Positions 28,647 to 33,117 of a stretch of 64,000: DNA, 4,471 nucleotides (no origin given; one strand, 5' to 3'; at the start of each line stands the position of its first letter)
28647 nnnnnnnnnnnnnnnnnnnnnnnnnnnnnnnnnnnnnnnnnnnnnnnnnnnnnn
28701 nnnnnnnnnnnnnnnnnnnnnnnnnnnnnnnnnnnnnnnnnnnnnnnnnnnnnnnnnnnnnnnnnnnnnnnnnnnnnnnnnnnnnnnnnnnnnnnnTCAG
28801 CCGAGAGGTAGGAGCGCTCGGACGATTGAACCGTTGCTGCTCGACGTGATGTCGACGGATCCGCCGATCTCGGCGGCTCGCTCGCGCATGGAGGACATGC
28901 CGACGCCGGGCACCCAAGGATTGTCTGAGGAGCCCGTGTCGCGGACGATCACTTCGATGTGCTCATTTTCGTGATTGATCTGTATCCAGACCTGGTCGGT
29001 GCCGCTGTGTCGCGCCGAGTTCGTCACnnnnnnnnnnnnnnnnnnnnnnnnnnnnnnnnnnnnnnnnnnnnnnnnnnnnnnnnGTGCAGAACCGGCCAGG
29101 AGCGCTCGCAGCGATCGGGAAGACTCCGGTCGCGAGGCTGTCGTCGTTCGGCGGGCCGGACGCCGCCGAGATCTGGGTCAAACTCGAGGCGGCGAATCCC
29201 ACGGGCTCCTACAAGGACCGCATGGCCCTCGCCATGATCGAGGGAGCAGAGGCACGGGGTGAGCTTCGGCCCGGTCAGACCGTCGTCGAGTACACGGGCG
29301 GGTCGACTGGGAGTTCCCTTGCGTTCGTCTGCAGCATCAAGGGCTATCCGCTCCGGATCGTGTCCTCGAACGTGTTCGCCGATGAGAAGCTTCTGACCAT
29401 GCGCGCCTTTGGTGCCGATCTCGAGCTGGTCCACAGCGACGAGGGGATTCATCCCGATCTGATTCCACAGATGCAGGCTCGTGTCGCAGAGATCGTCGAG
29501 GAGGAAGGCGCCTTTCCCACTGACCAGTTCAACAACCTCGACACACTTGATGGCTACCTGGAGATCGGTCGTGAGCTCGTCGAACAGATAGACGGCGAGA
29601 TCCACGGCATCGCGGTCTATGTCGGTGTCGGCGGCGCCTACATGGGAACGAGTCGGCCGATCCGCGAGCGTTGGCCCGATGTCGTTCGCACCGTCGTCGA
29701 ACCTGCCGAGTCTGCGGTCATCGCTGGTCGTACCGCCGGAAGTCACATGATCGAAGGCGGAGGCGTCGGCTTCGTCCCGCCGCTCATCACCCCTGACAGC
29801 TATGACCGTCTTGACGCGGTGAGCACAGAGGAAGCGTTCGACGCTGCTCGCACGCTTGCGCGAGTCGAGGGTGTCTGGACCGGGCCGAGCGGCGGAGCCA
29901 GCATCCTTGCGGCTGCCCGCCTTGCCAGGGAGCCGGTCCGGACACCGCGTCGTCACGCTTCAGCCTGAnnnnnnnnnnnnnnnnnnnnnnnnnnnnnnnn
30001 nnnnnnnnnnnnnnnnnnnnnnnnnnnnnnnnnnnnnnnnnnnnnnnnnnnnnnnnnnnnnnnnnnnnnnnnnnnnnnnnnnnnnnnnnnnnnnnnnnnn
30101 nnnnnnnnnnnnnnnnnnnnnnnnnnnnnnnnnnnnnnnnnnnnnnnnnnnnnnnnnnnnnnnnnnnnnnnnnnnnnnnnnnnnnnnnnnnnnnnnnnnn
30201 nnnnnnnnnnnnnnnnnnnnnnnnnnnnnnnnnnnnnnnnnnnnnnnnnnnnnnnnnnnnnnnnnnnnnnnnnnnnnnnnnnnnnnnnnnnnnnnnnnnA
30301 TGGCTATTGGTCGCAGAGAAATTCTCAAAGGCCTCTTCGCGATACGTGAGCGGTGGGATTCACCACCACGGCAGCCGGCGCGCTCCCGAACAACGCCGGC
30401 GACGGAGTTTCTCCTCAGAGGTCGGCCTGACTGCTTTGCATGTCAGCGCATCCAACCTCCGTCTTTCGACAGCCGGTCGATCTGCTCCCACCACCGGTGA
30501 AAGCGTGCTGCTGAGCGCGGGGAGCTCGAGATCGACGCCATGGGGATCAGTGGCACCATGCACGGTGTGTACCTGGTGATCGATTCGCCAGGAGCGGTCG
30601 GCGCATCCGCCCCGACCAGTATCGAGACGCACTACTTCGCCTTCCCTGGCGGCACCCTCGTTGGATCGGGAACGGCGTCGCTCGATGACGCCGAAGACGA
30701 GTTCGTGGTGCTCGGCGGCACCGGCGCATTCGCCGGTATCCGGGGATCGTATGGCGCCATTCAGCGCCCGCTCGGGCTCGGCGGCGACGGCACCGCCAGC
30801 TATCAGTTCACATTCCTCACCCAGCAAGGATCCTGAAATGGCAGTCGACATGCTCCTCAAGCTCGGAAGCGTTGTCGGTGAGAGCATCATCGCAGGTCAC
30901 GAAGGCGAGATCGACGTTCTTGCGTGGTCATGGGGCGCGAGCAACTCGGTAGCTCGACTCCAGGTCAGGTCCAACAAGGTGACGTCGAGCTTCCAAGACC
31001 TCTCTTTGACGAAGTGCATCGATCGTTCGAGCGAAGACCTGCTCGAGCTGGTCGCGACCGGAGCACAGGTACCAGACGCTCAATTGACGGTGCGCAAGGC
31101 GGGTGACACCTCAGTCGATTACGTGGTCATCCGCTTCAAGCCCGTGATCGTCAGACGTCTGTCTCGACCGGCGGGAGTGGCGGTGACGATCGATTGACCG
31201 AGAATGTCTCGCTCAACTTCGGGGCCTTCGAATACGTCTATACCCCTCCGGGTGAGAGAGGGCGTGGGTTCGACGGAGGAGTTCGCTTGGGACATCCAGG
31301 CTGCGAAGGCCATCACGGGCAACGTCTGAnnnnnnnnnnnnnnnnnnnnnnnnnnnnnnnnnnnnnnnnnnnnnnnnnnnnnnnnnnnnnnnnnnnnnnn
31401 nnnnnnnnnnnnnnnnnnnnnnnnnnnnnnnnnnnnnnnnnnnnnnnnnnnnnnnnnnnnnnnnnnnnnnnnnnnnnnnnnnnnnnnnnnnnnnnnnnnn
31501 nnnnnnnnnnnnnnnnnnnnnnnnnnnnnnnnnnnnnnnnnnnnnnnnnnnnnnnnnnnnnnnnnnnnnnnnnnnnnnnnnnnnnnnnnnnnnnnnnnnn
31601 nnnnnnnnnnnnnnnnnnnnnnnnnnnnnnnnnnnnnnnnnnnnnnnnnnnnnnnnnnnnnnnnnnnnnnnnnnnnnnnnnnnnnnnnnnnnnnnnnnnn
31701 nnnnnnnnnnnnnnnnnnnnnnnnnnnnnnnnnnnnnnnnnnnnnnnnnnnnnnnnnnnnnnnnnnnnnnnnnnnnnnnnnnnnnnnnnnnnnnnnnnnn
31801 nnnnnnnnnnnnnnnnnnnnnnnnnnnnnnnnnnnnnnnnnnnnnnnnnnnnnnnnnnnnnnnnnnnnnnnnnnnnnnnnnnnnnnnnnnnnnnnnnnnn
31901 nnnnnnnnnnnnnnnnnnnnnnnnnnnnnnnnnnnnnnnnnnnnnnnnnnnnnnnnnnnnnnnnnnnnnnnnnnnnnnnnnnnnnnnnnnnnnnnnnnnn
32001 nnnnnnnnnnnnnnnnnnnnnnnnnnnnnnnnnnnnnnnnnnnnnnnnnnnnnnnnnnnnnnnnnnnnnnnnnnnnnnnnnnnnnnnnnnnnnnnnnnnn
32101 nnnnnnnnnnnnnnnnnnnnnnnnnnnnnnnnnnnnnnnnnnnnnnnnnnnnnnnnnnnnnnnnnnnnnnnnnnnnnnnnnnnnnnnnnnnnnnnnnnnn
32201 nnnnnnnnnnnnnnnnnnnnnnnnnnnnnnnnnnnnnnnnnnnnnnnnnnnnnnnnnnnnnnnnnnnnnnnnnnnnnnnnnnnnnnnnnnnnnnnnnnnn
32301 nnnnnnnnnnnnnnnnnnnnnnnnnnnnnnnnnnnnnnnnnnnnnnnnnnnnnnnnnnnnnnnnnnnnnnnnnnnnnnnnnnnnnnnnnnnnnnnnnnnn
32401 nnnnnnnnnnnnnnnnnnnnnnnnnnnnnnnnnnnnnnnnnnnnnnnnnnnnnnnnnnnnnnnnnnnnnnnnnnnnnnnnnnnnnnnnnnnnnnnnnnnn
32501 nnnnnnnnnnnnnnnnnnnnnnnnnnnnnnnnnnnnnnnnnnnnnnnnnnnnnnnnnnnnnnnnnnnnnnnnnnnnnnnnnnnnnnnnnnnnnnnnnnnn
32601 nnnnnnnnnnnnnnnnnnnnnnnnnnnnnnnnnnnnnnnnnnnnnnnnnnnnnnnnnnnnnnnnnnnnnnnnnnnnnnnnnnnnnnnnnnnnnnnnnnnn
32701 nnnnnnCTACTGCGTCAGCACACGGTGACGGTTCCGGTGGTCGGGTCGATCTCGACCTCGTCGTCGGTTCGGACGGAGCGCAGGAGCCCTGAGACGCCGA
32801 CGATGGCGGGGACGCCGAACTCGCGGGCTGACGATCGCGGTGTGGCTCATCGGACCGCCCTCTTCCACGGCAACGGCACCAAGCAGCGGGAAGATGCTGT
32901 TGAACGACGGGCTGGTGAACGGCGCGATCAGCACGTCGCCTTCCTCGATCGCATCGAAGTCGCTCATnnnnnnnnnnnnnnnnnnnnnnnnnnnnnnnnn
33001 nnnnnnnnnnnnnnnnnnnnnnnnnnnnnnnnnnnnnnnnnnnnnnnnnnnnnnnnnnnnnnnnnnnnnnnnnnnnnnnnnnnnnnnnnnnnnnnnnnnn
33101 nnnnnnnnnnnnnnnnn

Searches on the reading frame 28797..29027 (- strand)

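Call 6: search_protein_families(library=pfam, max_evalue=0.01, proteins=[window:28797-29027:-])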
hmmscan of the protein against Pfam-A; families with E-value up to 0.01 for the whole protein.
window:28797-29027:- (76 aa): 1 family
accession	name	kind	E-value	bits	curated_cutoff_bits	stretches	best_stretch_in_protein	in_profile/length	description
PF02518.31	HATPase_c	-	1.5e-07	32.3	26.4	1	1-33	14-47/111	Histidine kinase-, DNA gyrase B-, and HSP90-like ATPase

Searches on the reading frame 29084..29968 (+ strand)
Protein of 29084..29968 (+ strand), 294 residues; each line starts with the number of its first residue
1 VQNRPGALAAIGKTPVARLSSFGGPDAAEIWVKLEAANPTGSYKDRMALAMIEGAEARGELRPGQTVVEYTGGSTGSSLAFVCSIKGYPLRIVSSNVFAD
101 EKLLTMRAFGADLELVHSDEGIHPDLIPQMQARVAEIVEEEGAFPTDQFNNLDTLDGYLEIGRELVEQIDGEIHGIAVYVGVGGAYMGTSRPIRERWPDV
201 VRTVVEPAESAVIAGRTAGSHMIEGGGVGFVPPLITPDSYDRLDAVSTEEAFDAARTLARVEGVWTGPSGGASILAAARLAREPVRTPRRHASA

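Call 6: search_protein_families(library=pfam, max_evalue=0.01, proteins=[window:29084-29968:+])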
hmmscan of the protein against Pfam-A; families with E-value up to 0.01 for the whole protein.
window:29084-29968:+ (294 aa): 1 family
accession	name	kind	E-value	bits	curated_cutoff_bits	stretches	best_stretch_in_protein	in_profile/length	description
PF00291.31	PALP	-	6.2e-61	206.7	35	1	10-282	4-281/295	Pyridoxal-phosphate dependent enzyme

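Call 10: list_cluster_members(proteins=[P0002, window:29084-29968:+, window:16680-18887:-, window:53404-56277:-, window:8928-10640:-, window:41388-42578:-])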
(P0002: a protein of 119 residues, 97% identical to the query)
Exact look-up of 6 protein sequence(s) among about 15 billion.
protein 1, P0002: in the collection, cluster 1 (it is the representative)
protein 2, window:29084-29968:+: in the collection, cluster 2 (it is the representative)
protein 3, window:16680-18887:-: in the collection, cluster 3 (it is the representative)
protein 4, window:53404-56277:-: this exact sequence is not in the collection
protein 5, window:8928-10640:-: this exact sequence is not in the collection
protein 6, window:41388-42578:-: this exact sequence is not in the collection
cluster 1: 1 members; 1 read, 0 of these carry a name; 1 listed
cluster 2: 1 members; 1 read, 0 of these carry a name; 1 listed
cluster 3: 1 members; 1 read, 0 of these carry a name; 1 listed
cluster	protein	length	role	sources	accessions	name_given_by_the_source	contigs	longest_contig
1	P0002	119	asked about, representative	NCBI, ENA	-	-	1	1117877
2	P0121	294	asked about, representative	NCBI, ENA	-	-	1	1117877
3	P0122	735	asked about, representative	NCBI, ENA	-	-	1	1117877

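Call 11: find_encoding_contigs(protein=P0122, flank=2000, max_places=3)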
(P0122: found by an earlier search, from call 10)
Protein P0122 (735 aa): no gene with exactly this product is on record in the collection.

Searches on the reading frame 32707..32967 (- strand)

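Call 6: search_protein_families(library=pfam, max_evalue=0.01, proteins=[window:32707-32967:-])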
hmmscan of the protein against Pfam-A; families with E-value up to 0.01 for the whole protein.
window:32707-32967:- (86 aa): 1 family
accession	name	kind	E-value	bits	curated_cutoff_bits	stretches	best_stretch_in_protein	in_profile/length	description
PF00391.29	PEP-utilizers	-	4e-09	36.4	23.1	1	7-48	1-42/72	PEP-utilising enzyme, mobile domain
